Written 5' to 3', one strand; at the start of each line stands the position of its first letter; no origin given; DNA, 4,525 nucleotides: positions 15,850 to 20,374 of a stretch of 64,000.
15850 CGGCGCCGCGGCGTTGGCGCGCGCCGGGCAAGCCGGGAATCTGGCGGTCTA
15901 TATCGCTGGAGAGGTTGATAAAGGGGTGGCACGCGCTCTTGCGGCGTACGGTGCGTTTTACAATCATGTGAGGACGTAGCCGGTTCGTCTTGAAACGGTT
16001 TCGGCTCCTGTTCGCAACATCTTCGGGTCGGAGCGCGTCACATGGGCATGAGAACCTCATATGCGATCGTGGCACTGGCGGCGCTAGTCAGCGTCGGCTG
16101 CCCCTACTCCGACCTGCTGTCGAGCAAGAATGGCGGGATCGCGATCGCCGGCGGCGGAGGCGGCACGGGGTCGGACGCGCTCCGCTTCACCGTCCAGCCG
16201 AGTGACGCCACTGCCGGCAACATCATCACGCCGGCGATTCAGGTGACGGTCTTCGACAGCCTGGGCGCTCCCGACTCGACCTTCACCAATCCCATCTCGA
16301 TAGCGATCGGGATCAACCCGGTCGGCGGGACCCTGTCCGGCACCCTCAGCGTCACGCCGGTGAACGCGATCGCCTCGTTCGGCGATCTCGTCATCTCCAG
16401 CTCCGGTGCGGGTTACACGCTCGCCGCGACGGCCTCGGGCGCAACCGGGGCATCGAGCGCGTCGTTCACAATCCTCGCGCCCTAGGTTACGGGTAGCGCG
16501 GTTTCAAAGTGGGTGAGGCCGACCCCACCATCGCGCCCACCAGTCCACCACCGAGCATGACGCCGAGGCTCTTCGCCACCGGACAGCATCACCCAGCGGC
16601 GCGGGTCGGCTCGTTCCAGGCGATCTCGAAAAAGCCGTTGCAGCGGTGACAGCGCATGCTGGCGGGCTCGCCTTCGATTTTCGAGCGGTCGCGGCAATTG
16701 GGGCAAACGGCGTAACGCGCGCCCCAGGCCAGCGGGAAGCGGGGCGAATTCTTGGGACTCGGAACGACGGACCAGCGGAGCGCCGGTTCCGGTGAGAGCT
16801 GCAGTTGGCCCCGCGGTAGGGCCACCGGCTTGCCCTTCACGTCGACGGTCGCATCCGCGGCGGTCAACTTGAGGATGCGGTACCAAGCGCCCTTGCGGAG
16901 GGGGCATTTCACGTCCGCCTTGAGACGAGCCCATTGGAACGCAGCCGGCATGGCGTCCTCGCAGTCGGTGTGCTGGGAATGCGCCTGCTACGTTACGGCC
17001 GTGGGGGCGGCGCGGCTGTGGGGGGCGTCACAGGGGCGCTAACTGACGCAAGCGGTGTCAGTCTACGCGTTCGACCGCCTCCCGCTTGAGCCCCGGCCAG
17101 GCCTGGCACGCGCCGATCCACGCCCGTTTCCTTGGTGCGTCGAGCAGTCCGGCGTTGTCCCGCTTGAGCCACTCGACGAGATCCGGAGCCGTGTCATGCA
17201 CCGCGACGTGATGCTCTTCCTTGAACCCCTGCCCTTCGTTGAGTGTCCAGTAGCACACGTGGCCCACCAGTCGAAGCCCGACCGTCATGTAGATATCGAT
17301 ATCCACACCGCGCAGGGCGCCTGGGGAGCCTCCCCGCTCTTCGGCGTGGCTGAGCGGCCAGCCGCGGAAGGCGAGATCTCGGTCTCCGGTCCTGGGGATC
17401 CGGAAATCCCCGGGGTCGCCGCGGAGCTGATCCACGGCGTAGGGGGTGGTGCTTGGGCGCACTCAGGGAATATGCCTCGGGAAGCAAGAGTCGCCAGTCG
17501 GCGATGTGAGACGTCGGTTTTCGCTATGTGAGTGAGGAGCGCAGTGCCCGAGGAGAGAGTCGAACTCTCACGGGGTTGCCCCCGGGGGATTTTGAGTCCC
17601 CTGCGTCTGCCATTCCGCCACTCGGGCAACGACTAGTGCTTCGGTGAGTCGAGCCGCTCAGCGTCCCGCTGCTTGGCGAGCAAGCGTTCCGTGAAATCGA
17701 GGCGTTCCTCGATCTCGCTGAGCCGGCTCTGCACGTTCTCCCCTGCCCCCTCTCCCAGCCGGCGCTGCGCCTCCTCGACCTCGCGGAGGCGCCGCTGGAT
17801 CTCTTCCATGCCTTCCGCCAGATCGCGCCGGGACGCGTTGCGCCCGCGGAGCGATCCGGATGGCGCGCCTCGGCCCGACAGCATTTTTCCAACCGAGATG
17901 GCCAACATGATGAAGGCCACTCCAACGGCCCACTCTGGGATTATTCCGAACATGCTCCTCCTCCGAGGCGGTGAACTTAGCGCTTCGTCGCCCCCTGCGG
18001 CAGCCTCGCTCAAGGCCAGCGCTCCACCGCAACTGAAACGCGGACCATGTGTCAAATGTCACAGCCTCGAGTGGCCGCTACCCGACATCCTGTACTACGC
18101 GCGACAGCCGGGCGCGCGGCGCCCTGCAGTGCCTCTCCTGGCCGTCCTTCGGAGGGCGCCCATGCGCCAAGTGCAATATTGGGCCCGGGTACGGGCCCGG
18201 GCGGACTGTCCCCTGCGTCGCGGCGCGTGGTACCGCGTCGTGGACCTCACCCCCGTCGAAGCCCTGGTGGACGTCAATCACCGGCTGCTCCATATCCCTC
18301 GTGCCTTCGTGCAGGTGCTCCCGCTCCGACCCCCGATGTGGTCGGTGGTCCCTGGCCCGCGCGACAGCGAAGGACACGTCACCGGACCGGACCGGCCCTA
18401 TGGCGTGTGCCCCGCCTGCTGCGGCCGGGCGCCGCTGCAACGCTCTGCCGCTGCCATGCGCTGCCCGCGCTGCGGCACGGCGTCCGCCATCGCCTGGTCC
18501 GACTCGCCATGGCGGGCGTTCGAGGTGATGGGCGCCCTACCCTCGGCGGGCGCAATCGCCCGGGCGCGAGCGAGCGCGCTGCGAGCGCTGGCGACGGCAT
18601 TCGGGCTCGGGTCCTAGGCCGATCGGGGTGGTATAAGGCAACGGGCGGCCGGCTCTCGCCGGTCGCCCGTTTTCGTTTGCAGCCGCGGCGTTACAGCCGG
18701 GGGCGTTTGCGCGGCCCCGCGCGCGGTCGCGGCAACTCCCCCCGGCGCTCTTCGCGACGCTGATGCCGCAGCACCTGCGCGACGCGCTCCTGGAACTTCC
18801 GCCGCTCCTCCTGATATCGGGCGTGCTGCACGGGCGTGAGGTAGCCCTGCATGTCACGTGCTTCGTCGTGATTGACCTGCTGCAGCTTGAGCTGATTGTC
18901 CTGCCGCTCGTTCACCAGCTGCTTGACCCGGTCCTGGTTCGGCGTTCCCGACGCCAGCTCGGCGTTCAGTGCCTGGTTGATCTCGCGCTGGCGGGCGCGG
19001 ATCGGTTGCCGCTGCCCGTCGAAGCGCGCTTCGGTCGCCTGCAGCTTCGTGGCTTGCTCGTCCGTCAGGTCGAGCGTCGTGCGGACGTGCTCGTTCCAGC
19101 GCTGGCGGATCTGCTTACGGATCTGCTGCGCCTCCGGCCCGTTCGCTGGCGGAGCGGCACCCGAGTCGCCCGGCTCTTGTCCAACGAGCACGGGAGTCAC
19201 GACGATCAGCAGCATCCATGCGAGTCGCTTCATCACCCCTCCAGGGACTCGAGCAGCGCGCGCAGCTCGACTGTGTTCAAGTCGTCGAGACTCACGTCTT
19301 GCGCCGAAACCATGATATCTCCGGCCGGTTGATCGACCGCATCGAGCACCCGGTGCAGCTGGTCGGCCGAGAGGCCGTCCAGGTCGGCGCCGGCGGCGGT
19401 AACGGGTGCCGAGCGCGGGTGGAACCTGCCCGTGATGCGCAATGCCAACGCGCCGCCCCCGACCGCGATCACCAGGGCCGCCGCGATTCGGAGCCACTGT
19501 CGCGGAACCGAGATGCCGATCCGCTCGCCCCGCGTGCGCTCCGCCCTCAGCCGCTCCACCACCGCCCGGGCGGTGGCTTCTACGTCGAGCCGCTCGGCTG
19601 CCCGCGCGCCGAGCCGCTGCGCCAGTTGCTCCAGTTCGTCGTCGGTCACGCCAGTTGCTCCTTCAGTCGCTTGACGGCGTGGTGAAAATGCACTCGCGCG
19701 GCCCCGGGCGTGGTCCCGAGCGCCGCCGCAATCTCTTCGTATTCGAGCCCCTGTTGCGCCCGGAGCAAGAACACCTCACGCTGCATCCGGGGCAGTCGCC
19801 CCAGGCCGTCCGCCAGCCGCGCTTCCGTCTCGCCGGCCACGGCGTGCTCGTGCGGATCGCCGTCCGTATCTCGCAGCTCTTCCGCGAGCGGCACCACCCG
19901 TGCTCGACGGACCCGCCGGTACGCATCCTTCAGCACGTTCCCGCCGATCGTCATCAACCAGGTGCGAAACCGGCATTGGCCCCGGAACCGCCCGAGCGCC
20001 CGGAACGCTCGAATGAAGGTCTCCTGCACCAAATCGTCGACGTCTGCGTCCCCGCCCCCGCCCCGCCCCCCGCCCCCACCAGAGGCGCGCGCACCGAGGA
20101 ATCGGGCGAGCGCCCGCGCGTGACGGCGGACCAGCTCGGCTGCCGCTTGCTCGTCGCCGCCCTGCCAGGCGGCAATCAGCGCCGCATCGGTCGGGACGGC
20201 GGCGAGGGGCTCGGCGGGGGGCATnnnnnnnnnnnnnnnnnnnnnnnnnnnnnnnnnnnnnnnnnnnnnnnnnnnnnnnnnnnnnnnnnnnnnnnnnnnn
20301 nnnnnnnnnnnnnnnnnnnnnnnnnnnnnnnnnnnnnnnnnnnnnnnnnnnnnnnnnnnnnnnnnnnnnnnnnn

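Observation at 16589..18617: Two more copies of the same zinc-ribbon family, divergently oriented around a 1.2-kb block holding tRNA-Leu(CAA) and two small orphan genes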

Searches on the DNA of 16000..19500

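Call 81: search_rna_families(source=window, start=16000, end=19500, threshold=evalue, max_evalue=1)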
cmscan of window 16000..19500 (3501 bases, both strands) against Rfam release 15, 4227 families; matches with E-value up to 1: 3.
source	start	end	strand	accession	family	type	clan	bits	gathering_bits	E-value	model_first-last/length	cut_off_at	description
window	17545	17627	-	RF00005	tRNA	Gene; tRNA;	CL00001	54.3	29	3.6e-10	1-71/71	no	tRNA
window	18641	18670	+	RF01837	toga_FSE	Cis-reg; frameshift_element;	-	24.8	40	0.08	1-29/29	no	togavirus ribosomal frameshift element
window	18625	18695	+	RF01698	Chloroflexi-1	Gene; sRNA;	-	21.2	80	0.46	1-84/84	no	Chloroflexi-1 RNA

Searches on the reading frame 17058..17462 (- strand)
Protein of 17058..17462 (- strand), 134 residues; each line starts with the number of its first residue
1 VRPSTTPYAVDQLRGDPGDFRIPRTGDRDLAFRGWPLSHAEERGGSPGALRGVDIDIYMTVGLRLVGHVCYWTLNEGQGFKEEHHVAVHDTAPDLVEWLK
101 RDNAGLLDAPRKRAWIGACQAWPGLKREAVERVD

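Call 6: search_protein_families(library=pfam, max_evalue=1, proteins=[window:17058-17462:-])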
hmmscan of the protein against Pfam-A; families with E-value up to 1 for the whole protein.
window:17058-17462:- (134 aa): 0 families

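Call 7: search_protein_families(library=ncbifam, max_evalue=1, proteins=[window:17058-17462:-])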
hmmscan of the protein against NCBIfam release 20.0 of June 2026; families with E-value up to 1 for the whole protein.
window:17058-17462:- (134 aa): 0 families

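Call 33: search_protein_families(library=padloc, max_evalue=0.1, proteins=[window:17058-17462:-])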
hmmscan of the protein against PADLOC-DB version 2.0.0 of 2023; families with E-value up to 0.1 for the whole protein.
window:17058-17462:- (134 aa): 0 families

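Call 34: search_protein_families(library=phrogs, max_evalue=0.1, proteins=[window:17058-17462:-])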
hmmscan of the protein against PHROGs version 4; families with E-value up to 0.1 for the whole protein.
window:17058-17462:- (134 aa): 0 families

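Call 42: find_homologous_proteins(query=window:17058-17462:-, max_evalue=0.001)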
Query window:17058-17462:- (134 aa): 57 proteins with E <= 0.001 among 67 candidates.
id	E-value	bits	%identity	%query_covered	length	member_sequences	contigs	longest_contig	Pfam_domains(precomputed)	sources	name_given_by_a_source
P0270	8.0e-80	284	92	100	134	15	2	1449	-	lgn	-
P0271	2.7e-78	279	87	100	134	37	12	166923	-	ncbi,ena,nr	ncbi:MAG: hypothetical protein E6K55_04310 [Gemmatimonadetes bacterium]|nr:MAG: hypothetical protein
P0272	4.7e-76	272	87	100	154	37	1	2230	-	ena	-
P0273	7.1e-72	258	84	100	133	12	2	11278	-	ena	-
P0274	6.8e-62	226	76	95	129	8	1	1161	-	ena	-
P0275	1.1e-61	225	74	96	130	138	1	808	-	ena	-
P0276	1.4e-60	221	73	96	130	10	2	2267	-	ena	-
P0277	3.1e-60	220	74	95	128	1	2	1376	-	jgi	jgi:hypothetical protein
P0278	7.4e-60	219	74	93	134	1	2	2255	-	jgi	jgi:hypothetical protein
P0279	1.4e-59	218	71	96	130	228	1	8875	-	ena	-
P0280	3.2e-58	214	72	96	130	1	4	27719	-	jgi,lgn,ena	-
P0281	5.7e-58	213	71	96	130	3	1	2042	-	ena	-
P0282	7.9e-58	213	73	93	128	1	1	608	-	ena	-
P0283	1.9e-57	211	71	97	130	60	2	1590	-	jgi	-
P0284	2.0e-57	211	71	96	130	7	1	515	-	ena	-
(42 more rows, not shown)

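Call 48: predict_structure(alignment_id=A3)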
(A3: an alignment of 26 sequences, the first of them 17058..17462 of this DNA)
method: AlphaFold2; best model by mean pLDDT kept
length: 134 residues; sequences in the alignment: 26
mean_pLDDT: 65.9   pTM: 0.59
mean pLDDT of the five models: 65.9, 65.9, 63.3, 59.8, 58.2
residues with pLDDT >= 90: 1; 70-90: 74; 50-70: 21; < 50: 38
segments of 3 or more residues with pLDDT < 50: 1-32, 129-134
pLDDT, mean of each block of 10 residues (from residue 1): 34 33 37 68 83 84 83 86 87 82 67 70 56 36
secondary structure, 60 per line:
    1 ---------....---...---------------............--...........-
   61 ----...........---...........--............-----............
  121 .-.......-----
elements in order: H10-13 E35-46 E49-59 E65-75 E79-89 H92-103 H109-121 H123-129

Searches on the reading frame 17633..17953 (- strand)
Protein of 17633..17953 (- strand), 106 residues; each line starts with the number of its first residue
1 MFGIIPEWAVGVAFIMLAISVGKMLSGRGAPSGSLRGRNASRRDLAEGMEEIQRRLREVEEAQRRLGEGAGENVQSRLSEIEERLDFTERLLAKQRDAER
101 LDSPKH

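Call 33: search_protein_families(library=padloc, max_evalue=0.1, proteins=[window:17633-17953:-])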
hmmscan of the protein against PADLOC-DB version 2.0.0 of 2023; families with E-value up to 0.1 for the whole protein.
window:17633-17953:- (106 aa): 1 family
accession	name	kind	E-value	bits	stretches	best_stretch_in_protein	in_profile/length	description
PDLC02753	PbeC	-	0.02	11.3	1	42-99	420-476/648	PbeC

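Call 34: search_protein_families(library=phrogs, max_evalue=0.1, proteins=[window:17633-17953:-])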
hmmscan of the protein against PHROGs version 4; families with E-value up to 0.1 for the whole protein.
window:17633-17953:- (106 aa): 1 family
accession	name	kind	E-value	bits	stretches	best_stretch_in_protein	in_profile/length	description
phrog_19187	-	unknown function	0.052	14.5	1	47-91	16-62/69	-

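Call 80: search_protein_families(library=pfam, max_evalue=0.01, proteins=[window:17633-17953:-])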
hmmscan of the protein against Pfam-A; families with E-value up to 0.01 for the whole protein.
window:17633-17953:- (106 aa): 0 families

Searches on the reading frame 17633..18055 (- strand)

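Call 6: search_protein_families(library=pfam, max_evalue=1, proteins=[window:17633-18055:-])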
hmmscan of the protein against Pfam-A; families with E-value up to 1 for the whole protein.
window:17633-18055:- (140 aa): 3 families
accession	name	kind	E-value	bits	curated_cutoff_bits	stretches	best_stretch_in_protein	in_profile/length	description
PF24583.1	DUF7610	-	0.021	15.5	27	1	87-134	2-51/79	Domain of unknown function (DUF7610)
PF15361.11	RIC3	-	0.031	15.2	28.9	1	31-128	72-143/146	Resistance to inhibitors of cholinesterase homologue 3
PF15346.11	ARGLU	-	0.094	13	27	1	75-130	74-129/149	Arginine and glutamate-rich 1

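Call 7: search_protein_families(library=ncbifam, max_evalue=1, proteins=[window:17633-18055:-])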
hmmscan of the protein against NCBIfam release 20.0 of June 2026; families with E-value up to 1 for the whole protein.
window:17633-18055:- (140 aa): 2 families
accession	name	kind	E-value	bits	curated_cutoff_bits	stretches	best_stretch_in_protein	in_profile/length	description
NF033094.0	HK_VanS_O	exception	0.13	11.5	720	1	36-123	59-150/345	vancomycin resistance histidine kinase VanS-O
TIGR01149.1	mtrG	equivalog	0.32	11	50.65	1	106-123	15-32/70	tetrahydromethanopterin S-methyltransferase subunit MtrG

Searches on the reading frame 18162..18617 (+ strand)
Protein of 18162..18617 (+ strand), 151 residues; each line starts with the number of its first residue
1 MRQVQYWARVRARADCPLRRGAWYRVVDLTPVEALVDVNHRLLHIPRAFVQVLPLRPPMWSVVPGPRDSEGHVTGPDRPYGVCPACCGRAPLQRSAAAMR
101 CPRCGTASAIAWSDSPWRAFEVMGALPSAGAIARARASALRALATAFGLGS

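Call 6: search_protein_families(library=pfam, max_evalue=1, proteins=[window:18162-18617:+])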
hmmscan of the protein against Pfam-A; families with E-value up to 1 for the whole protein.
window:18162-18617:+ (151 aa): 1 family
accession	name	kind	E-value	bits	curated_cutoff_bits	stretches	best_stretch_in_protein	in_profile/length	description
PF15777.11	Anti-TRAP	-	0.96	9.9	32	0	83-107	13-39/59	Tryptophan RNA-binding attenuator protein inhibitory protein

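Call 7: search_protein_families(library=ncbifam, max_evalue=1, proteins=[window:18162-18617:+])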
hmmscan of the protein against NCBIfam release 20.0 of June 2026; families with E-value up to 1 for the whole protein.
window:18162-18617:+ (151 aa): 1 family
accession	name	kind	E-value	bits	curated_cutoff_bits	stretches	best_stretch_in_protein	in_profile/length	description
NF041197.2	CxxC_Se_CxxC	equivalog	0.32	11.2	40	1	83-109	1-29/53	dual CXXC motif small (seleno)protein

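Call 33: search_protein_families(library=padloc, max_evalue=0.1, proteins=[window:18162-18617:+])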
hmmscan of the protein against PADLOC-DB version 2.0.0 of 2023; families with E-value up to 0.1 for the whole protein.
window:18162-18617:+ (151 aa): 0 families

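Call 34: search_protein_families(library=phrogs, max_evalue=0.1, proteins=[window:18162-18617:+])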
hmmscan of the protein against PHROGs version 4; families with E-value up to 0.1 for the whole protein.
window:18162-18617:+ (151 aa): 0 families

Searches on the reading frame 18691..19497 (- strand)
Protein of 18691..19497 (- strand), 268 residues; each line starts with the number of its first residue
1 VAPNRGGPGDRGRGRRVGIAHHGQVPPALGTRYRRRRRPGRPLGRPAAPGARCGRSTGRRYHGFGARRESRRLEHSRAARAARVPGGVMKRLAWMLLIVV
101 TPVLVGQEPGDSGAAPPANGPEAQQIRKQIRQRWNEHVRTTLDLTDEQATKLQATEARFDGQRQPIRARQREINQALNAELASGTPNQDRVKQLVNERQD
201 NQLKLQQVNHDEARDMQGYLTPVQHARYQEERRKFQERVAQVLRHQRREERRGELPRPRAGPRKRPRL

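Call 6: search_protein_families(library=pfam, max_evalue=1, proteins=[window:18691-19497:-])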
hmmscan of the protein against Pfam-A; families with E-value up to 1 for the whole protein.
window:18691-19497:- (268 aa): 5 families
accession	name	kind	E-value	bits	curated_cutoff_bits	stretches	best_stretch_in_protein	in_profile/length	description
PF13801.11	Metal_resist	-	1.2e-06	29.1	29.2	1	114-222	23-120/125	Heavy-metal resistance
PF07813.17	LTXXQ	-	0.0012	20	24.3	1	136-230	7-98/100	LTXXQ motif family protein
PF07739.18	TipAS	-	0.058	14.3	23.8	1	127-243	2-110/117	TipAS antibiotic-recognition domain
PF01722.23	BolA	-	0.17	12.7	25.7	1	144-183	25-62/76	BolA-like protein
PF12128.14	DUF3584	-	0.22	9.4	31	1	124-248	703-825/1191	Protein of unknown function (DUF3584)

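Call 7: search_protein_families(library=ncbifam, max_evalue=1, proteins=[window:18691-19497:-])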
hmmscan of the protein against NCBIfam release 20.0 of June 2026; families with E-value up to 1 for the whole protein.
window:18691-19497:- (268 aa): 2 families
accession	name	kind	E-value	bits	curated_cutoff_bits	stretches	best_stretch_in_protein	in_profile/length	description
NF007769.1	PRK10455.1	equivalog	0.0021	18.4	174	1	114-246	29-155/160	ATP-independent periplasmic protein-refolding chaperone Spy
NF009391.0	PRK12750.1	equivalog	0.23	11.4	148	1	121-242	30-159/170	CpxP family protein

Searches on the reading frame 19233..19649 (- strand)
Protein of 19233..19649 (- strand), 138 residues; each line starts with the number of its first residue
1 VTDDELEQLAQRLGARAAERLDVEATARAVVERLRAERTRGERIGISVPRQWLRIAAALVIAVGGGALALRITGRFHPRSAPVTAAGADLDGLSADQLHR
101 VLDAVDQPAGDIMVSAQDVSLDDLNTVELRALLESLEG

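Call 6: search_protein_families(library=pfam, max_evalue=1, proteins=[window:19233-19649:-])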
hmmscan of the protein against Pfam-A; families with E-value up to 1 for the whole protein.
window:19233-19649:- (138 aa): 1 family
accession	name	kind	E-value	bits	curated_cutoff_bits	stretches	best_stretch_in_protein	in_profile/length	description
PF17840.6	Tugs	-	0.91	10.2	27.7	0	4-13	38-47/47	Tethering Ubl4a to BAGS domain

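Call 7: search_protein_families(library=ncbifam, max_evalue=1, proteins=[window:19233-19649:-])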
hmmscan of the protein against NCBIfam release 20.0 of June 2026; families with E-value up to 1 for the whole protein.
window:19233-19649:- (138 aa): 2 families
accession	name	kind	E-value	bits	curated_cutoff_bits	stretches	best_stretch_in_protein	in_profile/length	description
NF009752.0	PRK13261.1-2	equivalog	0.064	13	162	1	3-60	13-71/169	urease accessory protein UreE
TIGR01416.1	Rieske_proteo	equivalog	0.18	11.8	97.4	1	50-89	4-42/176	ubiquinol-cytochrome c reductase iron-sulfur subunit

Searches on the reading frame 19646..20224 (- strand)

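Call 6: search_protein_families(library=pfam, max_evalue=1, proteins=[window:19646-20224:-])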
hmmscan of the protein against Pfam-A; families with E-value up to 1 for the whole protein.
window:19646-20224:- (192 aa): 6 families
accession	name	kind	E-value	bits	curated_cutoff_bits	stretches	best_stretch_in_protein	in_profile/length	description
PF04542.20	Sigma70_r2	-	2.3e-15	56.5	24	1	31-107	1-70/71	Sigma-70 region 2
PF08281.18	Sigma70_r4_2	-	6.4e-13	48.6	25.7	1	137-187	4-54/54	Sigma-70, region 4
PF04545.22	Sigma70_r4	-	2.4e-07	30.6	24.1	1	141-189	2-50/50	Sigma-70, region 4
PF07638.17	Sigma70_ECF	-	0.00018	21.9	21.1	1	15-190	6-182/185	ECF sigma factor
PF13384.12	HTH_23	-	0.0046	17.2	24.6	1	151-175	9-33/50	Homeodomain-like domain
PF22029.2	PhyR_sigma2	-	0.31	11.5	27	0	61-93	21-53/55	Sigma2 domain of PhyR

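Call 7: search_protein_families(library=ncbifam, max_evalue=1, proteins=[window:19646-20224:-])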
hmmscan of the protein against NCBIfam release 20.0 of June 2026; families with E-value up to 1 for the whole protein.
window:19646-20224:- (192 aa): 94 families (the best 25 are shown)
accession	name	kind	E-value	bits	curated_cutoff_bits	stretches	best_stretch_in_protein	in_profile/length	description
NF009166.1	PRK12513.1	equivalog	1.2e-32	113.2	206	1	11-192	7-187/193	RNA polymerase sigma factor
TIGR02937.1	sigma70-ECF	superfamily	1.3e-29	102.9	42.9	1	27-191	2-165/165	sigma-70 family RNA polymerase sigma factor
NF008888.0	PRK11922.1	equivalog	1.1e-28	100.4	204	1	10-192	14-197/231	RNA polymerase sigma factor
NF007230.0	PRK09648.1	subfamily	4.9e-25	88.4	209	1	15-191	15-189/195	RNA polymerase sigma factor ShbA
TIGR02984.1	Sig-70_plancto1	subfamily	9.7e-24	84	183.75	2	111-191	108-188/189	RNA polymerase sigma-70 factor, Planctomycetaceae-specific subfamily 1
NF007216.0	PRK09638.1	equivalog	1.5e-23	83.5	194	1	13-191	5-174/180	RNA polymerase sigma factor SigY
TIGR02952.1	Sig70_famx2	equivalog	1.2e-22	80.7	206.45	1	59-191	35-170/170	ECF subfamily RNA polymerase sigma factor, BldN family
NF007225.0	PRK09643.1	equivalog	3.3e-22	79.2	190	1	11-191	12-182/204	RNA polymerase sigma factor SigM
NF004113.0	PRK05602.1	equivalog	5.7e-21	75.1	208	1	12-192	31-202/211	RNA polymerase sigma factor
TIGR02989.1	Sig-70_gvs1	subfamily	8.6e-20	71.3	124.55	1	28-188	3-155/158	RNA polymerase sigma-70 factor, Rhodopirellula/Verrucomicrobium family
TIGR02939.1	RpoE_Sigma70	equivalog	1e-18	68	236.15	1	11-190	5-185/190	RNA polymerase sigma factor RpoE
NF007222.0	PRK09640.1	equivalog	1.6e-18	67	194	1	57-192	48-183/188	RNA polymerase sigma factor SigX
TIGR02983.1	SigE-fam_strep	subfamily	3.7e-18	65.9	141.55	1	60-191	31-158/162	SigE family RNA polymerase sigma factor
NF007229.0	PRK09647.1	equivalog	1.1e-17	64.1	265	1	29-192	47-203/220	RNA polymerase sigma factor SigE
TIGR02950.1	SigM_subfam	subfamily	2e-17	63.5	147.95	1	63-190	28-157/159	RNA polymerase sigma factor, SigM family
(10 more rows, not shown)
